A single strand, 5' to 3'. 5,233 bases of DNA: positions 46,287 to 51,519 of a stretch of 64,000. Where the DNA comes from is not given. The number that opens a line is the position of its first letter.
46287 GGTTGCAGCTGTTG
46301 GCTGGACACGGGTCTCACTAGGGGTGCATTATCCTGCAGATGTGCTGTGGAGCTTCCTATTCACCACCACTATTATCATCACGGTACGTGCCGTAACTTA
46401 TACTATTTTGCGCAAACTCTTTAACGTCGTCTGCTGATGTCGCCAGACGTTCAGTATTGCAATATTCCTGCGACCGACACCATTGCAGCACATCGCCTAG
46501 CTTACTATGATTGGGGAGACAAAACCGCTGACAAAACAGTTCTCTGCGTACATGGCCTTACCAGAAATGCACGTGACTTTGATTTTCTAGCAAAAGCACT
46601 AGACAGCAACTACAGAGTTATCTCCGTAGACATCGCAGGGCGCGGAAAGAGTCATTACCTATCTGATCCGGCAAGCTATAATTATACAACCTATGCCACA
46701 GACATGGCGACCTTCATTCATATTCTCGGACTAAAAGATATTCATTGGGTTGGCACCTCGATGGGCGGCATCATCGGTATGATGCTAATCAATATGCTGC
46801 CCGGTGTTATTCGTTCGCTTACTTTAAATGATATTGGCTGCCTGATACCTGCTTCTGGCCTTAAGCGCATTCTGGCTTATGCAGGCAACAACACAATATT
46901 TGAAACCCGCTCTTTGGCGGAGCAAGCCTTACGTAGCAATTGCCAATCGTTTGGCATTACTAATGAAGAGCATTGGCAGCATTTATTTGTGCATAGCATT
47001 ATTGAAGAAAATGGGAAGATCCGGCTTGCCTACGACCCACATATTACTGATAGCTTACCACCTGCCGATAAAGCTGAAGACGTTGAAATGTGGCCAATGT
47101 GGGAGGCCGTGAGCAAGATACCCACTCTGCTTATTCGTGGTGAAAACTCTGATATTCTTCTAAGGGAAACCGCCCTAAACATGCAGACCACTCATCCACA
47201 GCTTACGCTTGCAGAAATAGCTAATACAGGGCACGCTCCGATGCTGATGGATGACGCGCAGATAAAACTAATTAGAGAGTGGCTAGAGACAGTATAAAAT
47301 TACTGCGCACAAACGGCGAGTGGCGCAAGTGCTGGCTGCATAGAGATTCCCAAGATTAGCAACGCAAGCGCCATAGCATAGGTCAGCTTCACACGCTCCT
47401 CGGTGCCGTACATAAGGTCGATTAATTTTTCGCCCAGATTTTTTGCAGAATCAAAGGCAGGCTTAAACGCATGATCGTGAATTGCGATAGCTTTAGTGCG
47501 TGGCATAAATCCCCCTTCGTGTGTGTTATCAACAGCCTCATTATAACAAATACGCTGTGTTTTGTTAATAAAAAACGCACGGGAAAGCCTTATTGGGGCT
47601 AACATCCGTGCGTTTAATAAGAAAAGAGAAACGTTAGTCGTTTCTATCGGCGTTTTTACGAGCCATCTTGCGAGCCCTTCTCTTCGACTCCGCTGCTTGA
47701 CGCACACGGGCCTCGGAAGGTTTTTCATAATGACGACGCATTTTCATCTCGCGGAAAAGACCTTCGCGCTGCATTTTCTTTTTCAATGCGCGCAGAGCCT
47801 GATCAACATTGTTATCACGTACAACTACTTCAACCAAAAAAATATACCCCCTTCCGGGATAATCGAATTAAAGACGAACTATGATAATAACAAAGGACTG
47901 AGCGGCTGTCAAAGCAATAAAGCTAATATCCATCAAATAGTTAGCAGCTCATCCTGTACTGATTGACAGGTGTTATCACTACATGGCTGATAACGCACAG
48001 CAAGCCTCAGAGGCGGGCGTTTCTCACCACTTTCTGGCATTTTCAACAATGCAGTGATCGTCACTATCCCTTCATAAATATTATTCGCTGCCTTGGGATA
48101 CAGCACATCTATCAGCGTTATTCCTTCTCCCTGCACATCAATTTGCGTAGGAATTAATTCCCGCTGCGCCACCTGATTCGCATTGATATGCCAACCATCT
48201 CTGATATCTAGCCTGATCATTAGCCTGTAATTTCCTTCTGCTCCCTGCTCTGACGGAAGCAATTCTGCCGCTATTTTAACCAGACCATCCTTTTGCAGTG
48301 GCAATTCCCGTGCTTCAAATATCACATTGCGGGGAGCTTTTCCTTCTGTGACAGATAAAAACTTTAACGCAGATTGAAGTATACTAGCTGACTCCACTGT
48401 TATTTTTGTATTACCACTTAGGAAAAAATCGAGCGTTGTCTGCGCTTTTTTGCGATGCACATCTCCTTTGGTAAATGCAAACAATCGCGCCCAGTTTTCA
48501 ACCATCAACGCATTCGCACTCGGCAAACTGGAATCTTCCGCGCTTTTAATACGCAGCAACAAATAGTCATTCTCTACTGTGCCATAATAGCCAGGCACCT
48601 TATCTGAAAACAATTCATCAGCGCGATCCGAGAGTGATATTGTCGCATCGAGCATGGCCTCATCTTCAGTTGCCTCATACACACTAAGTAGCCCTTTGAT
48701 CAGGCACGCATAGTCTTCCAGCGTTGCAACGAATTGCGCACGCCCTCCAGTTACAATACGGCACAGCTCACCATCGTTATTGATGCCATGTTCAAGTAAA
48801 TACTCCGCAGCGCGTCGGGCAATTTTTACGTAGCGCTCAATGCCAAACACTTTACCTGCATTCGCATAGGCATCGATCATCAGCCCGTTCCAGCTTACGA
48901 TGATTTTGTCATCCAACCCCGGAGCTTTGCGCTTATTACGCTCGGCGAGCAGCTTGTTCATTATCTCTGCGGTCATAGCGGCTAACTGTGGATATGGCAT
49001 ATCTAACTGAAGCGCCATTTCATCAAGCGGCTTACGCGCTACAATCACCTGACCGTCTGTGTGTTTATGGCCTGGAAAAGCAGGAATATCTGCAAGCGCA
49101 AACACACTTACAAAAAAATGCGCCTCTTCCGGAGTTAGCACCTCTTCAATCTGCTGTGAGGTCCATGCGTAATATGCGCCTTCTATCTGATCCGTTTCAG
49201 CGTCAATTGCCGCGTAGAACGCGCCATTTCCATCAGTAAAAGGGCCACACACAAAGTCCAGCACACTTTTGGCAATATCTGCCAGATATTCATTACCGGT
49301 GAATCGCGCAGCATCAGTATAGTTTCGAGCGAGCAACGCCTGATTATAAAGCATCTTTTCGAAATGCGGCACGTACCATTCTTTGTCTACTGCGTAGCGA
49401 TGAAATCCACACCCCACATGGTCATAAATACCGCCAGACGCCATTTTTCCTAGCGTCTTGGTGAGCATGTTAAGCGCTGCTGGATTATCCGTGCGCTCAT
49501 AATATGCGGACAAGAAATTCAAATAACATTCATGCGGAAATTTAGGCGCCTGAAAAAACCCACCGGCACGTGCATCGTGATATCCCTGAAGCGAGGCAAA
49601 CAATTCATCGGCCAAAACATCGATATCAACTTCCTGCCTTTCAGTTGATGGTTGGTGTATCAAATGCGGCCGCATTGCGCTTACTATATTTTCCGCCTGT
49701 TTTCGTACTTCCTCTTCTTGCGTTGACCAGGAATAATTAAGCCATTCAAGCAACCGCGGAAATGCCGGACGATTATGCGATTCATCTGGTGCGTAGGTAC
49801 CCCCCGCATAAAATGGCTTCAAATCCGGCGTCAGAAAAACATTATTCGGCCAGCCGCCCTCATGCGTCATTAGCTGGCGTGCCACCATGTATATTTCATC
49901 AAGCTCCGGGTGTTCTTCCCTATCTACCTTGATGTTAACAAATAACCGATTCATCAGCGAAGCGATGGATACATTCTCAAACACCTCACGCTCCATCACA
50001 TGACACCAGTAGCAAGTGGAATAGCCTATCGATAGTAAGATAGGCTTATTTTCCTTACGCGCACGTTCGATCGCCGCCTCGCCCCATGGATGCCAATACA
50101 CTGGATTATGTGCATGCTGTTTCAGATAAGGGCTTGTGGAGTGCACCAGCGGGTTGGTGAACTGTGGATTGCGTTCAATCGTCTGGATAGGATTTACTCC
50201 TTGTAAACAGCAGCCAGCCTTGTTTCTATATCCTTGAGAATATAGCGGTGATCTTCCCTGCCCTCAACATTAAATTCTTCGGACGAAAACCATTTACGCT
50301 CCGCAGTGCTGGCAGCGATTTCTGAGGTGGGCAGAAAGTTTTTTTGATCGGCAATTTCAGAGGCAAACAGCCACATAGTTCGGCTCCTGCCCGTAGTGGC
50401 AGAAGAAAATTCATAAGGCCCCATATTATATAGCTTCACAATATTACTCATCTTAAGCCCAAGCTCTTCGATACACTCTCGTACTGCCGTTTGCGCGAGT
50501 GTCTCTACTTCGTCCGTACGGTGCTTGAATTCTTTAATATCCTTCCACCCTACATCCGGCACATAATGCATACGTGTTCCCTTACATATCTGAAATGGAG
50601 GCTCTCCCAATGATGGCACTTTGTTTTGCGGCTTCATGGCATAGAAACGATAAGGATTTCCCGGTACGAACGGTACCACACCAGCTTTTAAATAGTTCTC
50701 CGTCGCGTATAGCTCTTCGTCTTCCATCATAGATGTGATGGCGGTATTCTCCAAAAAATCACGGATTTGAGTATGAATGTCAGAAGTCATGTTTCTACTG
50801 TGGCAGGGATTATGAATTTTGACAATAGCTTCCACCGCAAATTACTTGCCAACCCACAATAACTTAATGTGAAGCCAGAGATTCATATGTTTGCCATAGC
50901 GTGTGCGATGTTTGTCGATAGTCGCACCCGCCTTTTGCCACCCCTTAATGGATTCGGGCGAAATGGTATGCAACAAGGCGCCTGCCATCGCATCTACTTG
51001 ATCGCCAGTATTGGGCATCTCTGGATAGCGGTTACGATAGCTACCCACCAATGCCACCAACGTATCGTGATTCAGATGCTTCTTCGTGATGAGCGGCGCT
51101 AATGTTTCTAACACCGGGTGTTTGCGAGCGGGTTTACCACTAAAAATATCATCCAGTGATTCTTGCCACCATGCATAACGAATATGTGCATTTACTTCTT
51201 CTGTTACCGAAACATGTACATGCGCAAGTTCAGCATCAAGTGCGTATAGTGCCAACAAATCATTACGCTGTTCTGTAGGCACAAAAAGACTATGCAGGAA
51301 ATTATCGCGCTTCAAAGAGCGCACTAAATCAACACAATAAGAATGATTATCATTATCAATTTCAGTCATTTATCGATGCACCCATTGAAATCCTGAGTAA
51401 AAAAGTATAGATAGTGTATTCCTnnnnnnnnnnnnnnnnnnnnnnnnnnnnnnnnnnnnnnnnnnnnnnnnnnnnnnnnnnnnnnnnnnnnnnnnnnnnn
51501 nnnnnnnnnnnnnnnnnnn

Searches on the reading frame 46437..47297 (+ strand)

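Call 27: search_protein_families(library=pfam, proteins=[window:46437-47297:+], max_evalue=0.000001)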
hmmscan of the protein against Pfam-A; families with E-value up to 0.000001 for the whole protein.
window:46437-47297:+ (286 aa): 3 families
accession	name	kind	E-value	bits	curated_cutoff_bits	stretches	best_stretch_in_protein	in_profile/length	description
PF00561.26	Abhydrolase_1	-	4.5e-18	66.2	25.8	1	34-267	2-239/245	alpha/beta hydrolase fold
PF12697.13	Abhydrolase_6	-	4.6e-15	57.3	26.3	1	35-273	1-212/217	Alpha/beta hydrolase family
PF12146.15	Hydrolase_4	-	2.4e-08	34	27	1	31-126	3-102/239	Serine aminopeptidase, S33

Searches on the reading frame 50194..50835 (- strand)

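Call 27: search_protein_families(library=pfam, proteins=[window:50194-50835:-], max_evalue=0.000001)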
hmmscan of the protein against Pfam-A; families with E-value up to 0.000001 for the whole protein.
window:50194-50835:- (213 aa): 1 family
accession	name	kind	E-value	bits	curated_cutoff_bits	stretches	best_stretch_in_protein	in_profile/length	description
PF00293.34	NUDIX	-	2.1e-07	31.4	21.1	1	108-202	39-133/134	NUDIX domain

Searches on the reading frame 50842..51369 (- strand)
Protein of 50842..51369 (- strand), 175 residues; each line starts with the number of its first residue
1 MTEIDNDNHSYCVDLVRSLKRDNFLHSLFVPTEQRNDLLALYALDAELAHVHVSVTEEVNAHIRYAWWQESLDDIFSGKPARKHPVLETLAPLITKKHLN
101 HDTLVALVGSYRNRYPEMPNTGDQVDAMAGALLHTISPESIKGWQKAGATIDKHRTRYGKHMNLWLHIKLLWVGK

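Call 27: search_protein_families(library=pfam, proteins=[window:50842-51369:-], max_evalue=0.000001)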
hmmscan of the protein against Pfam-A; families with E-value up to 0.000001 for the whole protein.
window:50842-51369:- (175 aa): 1 family
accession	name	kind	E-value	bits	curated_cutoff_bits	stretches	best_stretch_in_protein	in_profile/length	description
PF00494.24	SQS_PSY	-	1e-13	52.1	26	1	20-108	5-95/263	Squalene/phytoene synthase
